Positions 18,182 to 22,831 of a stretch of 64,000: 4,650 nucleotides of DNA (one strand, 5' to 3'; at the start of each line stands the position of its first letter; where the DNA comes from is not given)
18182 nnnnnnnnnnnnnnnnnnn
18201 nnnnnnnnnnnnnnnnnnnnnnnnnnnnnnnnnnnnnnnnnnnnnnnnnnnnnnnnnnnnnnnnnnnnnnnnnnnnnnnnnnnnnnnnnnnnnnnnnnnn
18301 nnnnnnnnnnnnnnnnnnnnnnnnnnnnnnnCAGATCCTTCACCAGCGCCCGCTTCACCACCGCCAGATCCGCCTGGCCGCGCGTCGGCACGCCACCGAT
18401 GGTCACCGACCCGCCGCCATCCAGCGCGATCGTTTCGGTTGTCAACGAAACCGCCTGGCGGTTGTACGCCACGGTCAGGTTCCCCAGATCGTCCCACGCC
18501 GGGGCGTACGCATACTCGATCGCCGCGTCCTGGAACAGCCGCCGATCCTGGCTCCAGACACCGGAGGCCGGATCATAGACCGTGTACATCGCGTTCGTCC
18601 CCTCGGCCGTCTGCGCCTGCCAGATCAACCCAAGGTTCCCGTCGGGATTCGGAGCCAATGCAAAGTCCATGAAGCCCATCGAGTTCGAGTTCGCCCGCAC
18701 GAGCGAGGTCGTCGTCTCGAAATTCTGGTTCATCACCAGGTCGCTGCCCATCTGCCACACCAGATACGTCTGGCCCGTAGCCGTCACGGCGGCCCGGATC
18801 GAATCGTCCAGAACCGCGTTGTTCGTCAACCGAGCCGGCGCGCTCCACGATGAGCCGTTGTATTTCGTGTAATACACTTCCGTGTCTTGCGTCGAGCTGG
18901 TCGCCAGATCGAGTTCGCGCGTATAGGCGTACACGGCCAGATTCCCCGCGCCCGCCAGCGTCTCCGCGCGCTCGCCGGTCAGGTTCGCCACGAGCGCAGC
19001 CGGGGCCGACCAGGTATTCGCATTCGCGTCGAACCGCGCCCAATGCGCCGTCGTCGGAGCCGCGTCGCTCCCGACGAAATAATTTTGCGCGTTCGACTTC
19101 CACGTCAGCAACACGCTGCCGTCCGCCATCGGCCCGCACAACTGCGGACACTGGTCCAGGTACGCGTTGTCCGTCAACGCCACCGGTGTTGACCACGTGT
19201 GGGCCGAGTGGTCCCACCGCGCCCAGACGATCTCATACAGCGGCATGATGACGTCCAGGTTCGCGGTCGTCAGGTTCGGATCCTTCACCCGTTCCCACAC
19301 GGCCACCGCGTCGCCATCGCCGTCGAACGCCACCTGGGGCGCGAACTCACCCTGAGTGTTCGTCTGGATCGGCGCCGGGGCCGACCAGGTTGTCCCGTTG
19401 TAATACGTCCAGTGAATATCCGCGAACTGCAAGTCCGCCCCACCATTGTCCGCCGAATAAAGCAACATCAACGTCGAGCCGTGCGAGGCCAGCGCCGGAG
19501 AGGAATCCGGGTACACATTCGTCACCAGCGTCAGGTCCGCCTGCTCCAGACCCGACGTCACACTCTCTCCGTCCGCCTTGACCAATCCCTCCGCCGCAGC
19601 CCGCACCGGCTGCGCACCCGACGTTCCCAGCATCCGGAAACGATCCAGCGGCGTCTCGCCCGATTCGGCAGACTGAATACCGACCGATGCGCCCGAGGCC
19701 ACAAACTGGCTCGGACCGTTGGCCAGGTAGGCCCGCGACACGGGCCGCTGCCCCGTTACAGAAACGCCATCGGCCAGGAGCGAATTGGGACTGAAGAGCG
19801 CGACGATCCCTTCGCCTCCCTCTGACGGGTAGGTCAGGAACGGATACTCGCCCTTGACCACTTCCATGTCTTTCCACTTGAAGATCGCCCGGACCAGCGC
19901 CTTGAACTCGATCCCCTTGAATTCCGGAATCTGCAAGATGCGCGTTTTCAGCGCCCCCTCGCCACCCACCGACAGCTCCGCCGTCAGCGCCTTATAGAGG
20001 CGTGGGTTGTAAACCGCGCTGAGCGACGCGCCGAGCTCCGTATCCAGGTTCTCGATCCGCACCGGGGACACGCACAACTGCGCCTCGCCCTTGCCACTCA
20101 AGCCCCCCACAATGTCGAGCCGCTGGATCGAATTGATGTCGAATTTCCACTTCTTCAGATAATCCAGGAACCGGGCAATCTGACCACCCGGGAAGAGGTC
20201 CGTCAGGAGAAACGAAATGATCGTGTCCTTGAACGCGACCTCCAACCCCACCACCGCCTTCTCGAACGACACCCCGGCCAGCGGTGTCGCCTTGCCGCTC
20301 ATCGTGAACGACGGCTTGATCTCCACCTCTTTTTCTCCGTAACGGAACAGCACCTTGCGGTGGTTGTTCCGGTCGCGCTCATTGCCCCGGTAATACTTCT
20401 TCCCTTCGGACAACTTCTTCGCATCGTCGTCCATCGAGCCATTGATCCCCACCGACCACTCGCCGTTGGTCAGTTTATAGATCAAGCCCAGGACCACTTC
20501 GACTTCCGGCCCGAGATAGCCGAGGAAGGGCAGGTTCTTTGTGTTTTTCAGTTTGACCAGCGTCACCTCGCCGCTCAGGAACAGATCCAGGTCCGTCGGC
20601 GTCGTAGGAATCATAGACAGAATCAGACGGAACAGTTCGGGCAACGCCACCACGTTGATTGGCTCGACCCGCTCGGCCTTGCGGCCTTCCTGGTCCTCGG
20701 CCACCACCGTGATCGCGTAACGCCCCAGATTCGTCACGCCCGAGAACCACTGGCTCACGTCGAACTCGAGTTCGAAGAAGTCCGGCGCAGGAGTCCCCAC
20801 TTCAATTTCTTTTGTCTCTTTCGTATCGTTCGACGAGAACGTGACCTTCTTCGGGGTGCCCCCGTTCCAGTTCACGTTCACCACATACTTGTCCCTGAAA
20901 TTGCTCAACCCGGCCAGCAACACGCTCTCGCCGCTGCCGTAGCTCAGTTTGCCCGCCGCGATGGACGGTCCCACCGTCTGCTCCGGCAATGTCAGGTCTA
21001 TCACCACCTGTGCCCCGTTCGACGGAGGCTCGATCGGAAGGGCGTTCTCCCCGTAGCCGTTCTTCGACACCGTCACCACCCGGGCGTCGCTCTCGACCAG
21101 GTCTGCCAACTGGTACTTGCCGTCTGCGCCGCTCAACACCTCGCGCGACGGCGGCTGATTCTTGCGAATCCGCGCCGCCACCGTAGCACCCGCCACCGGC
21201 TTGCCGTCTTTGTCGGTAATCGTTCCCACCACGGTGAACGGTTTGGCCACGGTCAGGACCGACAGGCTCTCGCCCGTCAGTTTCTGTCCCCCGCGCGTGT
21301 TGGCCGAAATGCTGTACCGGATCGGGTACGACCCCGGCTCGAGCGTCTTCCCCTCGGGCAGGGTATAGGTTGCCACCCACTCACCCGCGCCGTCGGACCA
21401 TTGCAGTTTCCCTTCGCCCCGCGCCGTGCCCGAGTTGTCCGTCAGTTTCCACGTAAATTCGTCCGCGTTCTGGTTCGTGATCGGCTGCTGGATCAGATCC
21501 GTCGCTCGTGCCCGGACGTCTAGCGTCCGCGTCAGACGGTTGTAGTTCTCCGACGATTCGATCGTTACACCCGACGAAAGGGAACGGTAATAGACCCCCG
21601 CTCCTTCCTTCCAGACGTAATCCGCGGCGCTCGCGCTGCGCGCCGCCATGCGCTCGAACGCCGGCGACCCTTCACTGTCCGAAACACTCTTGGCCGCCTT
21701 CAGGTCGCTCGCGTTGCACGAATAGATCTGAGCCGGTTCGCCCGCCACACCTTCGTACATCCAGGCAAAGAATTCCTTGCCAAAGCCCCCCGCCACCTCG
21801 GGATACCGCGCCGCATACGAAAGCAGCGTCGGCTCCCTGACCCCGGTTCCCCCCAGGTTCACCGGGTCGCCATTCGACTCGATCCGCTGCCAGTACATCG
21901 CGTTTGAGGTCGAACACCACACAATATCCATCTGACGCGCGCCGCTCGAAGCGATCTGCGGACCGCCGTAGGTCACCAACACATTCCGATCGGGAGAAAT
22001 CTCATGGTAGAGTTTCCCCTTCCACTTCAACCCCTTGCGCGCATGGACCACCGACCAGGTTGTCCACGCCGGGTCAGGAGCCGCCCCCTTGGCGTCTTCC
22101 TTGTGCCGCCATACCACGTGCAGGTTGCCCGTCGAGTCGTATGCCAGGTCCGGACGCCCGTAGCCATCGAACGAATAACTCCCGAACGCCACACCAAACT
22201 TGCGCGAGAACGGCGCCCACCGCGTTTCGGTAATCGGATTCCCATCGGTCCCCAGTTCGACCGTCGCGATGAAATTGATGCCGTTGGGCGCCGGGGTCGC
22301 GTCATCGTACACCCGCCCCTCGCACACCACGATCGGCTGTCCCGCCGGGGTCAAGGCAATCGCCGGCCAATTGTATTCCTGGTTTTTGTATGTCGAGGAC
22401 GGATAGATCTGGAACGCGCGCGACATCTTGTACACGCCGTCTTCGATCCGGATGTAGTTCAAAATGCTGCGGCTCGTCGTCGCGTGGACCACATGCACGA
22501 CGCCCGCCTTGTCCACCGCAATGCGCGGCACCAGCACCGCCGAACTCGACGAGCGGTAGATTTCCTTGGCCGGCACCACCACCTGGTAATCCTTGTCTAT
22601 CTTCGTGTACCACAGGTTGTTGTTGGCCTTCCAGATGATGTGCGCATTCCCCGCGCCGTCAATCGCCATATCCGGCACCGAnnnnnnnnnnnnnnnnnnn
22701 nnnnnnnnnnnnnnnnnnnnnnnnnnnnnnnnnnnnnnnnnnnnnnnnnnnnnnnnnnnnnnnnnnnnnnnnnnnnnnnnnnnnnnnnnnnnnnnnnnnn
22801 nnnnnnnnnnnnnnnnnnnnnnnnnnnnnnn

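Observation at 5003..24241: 19.2-kb single gene encoding a ~6,400-aa secreted mosaic protein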

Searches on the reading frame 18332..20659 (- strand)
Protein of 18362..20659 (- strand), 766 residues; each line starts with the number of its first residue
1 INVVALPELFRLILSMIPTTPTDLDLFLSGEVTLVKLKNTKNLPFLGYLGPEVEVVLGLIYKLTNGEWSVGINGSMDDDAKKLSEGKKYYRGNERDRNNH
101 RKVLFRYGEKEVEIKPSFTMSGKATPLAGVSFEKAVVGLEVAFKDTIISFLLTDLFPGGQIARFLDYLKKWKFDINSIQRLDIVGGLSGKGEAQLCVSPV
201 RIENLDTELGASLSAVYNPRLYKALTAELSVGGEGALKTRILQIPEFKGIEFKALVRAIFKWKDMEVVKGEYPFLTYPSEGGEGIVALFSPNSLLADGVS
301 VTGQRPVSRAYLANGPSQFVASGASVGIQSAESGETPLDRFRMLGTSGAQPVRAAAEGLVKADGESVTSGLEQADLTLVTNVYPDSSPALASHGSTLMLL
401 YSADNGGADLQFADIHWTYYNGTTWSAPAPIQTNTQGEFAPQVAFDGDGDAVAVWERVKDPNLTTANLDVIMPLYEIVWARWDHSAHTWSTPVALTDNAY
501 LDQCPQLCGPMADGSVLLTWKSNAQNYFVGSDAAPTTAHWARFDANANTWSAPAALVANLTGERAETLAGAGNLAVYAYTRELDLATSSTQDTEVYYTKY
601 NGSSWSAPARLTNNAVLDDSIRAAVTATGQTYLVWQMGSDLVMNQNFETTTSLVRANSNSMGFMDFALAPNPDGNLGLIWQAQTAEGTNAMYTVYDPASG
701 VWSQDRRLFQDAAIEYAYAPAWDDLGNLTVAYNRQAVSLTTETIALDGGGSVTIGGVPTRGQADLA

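Call 6: search_protein_families(library=pfam, proteins=[window:18332-20431:-], max_evalue=1)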
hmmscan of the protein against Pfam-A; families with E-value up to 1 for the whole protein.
window:18332-20431:- (700 aa): 0 families

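Call 11: search_protein_families(library=ncbifam, proteins=[window:18332-20431:-], max_evalue=0.1)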
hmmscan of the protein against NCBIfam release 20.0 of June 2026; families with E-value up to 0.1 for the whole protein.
window:18332-20431:- (700 aa): 1 family
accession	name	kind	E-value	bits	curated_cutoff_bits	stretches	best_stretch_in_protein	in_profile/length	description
NF053607.1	CHU_0125_OmpA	equivalog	0.02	13.4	620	0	309-375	221-287/639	CHU_0125 family OmpA-like outer membrane integrity protein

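Call 51: find_related_loci(query=window:18362-20659:-, collection=metagenome_contigs, flank=10000)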
Query window:18362-20659:- (766 aa) in metagenome_contigs; peptide patterns used: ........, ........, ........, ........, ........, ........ (x = any residue, [..] = any of these).
49 stretches matched a pattern; 1 encode a relative of the query (tblastn E <= 1e-3); 1 distinct loci.
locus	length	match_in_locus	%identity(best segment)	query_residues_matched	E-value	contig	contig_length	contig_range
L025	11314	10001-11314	89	1-614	0e+0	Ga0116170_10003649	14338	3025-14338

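Call 91: search_protein_families(library=pfam, proteins=[L025:3714-5492:-, L025:1368-2801:-, L025:5595-6320:-, L025:177-899:+, L025:2847-3491:-, L025:3592-4263:-], max_evalue=0.001)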
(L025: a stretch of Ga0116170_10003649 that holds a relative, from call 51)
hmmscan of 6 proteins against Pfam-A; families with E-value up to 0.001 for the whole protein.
L025:3714-5492:- (592 aa): 1 family
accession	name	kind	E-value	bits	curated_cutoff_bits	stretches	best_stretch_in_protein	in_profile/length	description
PF00330.25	Aconitase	-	7.1e-88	296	28.7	2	162-451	1-305/463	Aconitase family (aconitate hydratase)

L025:1368-2801:- (477 aa): 6 families
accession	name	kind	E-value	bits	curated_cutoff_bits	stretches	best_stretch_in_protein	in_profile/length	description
PF02786.22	CPSase_L_D2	-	1.9e-79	266.5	19.8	1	145-352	1-209/211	Carbamoyl-phosphate synthase L chain, ATP binding domain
PF00289.28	Biotin_carb_N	-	9.5e-47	158.5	25.5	1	32-140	2-110/110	Biotin carboxylase, N-terminal domain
PF02785.25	Biotin_carb_C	-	3.3e-43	146.6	32.4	1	366-473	1-108/108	Biotin carboxylase C-terminal domain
PF07478.18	Dala_Dala_lig_C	-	3.2e-10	40.3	24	1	177-321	31-174/204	D-ala D-ala ligase C-terminus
PF02222.28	ATP-grasp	-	3.3e-07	30.6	27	1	167-322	15-162/179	ATP-grasp domain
PF08443.16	RimK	-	2.6e-05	24.3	21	1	166-343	22-185/188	RimK-like ATP-grasp domain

L025:5595-6320:- (241 aa): 0 families

L025:177-899:+ (240 aa): 0 families

L025:2847-3491:- (214 aa): 1 family
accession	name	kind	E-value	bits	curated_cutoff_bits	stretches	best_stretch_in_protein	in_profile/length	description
PF00364.28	Biotin_lipoyl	-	2.3e-24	85.5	22.1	1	138-211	2-73/73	Biotin-requiring enzyme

L025:3592-4263:- (223 aa): 0 families

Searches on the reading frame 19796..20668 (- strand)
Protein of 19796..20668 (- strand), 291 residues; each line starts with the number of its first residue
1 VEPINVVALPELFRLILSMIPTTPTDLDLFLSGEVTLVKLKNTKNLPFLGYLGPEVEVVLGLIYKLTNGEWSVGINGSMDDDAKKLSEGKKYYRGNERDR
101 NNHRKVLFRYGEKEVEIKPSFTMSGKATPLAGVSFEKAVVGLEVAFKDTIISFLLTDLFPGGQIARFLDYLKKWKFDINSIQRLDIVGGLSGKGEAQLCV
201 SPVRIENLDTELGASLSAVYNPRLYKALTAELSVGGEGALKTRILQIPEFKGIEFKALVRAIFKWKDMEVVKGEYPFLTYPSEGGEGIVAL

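Call 67: predict_structure(protein=window:19796-20668:-)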
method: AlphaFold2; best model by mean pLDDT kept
length: 291 residues; sequences in the alignment: 1
mean_pLDDT: 32.2   pTM: 0.22
mean pLDDT of the five models: 32.2, 31.9, 30.8, 30.0, 28.4
residues with pLDDT >= 90: 0; 70-90: 0; 50-70: 27; < 50: 264
segments of 3 or more residues with pLDDT < 50: 1-223, 255-291
pLDDT, mean of each block of 10 residues (from residue 1): 25 35 30 28 26 33 34 27 31 37 36 33 22 25 29 30 31 28 23 23 26 36 51 54 55 47 34 24 23 20
secondary structure, 60 per line:
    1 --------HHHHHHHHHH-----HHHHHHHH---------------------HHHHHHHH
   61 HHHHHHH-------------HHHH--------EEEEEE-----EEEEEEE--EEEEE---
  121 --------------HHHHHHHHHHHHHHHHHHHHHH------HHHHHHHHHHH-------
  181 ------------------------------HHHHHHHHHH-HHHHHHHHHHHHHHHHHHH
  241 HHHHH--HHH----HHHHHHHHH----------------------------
elements in order: H9-18 H24-31 H53-67 H81-84 E93-98 E104-110 E113-117 H135-156 H163-173 H211-220 H222-245 H255-263

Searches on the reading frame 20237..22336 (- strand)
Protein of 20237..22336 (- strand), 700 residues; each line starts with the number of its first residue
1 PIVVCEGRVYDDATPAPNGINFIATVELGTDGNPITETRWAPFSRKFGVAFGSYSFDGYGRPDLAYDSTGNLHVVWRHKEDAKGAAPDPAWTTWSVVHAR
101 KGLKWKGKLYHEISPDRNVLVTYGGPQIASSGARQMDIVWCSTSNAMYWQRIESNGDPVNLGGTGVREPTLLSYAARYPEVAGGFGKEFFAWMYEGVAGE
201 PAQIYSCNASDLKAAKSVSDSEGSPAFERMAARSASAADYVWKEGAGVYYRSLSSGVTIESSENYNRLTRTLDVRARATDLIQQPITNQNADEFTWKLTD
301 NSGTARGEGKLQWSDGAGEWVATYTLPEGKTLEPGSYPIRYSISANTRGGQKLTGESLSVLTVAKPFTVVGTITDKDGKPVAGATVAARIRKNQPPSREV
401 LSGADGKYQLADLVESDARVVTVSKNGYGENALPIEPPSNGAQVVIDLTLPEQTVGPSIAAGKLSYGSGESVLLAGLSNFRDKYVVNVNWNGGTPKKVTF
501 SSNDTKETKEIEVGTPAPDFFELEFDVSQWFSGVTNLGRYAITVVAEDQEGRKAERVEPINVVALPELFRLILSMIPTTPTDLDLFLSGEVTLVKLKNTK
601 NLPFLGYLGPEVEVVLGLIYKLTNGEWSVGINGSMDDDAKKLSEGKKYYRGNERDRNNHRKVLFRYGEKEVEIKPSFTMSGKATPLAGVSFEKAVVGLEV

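Call 6: search_protein_families(library=pfam, proteins=[window:20237-22336:-], max_evalue=1)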
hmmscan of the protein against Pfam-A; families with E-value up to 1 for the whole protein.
window:20237-22336:- (700 aa): 10 families
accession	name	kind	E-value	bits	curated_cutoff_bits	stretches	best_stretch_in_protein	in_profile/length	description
PF13620.12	CarboxypepD_reg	-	5e-12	46.4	32.3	1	368-450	1-81/82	Carboxypeptidase regulatory-like domain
PF13715.12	CarbopepD_reg_2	-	0.0043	17.5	32.2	1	370-449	2-75/88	CarboxypepD_reg-like domain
PF01835.25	MG2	-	0.011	16.5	32.8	1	468-554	13-90/96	MG2 domain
PF02369.22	Big_1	-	0.028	15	34.9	1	367-423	19-76/93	Bacterial Ig-like domain (group 1)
PF15976.11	CooC_C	-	0.051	14.1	29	1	363-390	13-40/93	CS1-pili formation C-terminal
PF20598.4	DUF6795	-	0.062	14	27.4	1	369-415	1-48/103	Domain of unknown function (DUF6795)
PF17789.7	MG4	-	0.13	12.9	24.7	1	366-423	15-71/95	Macroglobulin domain MG4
PF24107.1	DUF7382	-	0.14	12.5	27.4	1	372-387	25-40/65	Domain of unknown function (DUF7382)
PF00775.27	Dioxygenase_C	-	0.18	11.7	27.3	1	364-386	27-49/182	Dioxygenase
PF09134.16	Invasin_D3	-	0.24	12.4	33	0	368-409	23-64/98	Invasin, domain 3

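Call 11: search_protein_families(library=ncbifam, proteins=[window:20237-22336:-], max_evalue=0.1)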
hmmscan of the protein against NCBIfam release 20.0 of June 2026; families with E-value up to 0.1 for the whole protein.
window:20237-22336:- (700 aa): 2 families
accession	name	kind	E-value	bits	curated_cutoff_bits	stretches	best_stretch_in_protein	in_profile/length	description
TIGR04056.1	OMP_RagA_SusC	subfamily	0.015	13.6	368.25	1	367-436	1-62/981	SusC/RagA family TonB-linked outer membrane protein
TIGR03177.1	pilus_cpaB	equivalog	0.046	13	71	1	349-424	48-121/262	Flp pilus assembly protein CpaB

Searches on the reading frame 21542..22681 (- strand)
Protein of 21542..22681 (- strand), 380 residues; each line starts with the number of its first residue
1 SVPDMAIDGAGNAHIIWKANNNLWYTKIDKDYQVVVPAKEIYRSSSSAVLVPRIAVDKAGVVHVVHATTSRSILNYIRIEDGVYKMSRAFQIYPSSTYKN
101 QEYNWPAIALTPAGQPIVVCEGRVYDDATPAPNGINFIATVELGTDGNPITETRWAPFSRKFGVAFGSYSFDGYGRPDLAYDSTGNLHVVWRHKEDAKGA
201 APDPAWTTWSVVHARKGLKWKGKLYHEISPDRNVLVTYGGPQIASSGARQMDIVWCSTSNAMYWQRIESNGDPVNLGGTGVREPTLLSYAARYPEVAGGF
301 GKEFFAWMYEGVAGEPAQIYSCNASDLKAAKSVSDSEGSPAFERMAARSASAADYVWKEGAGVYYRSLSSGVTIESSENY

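Call 90: search_protein_families(library=phrogs, proteins=[window:21542-22681:-], max_evalue=0.01)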
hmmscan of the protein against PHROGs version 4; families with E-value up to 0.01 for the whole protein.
window:21542-22681:- (380 aa): 0 families
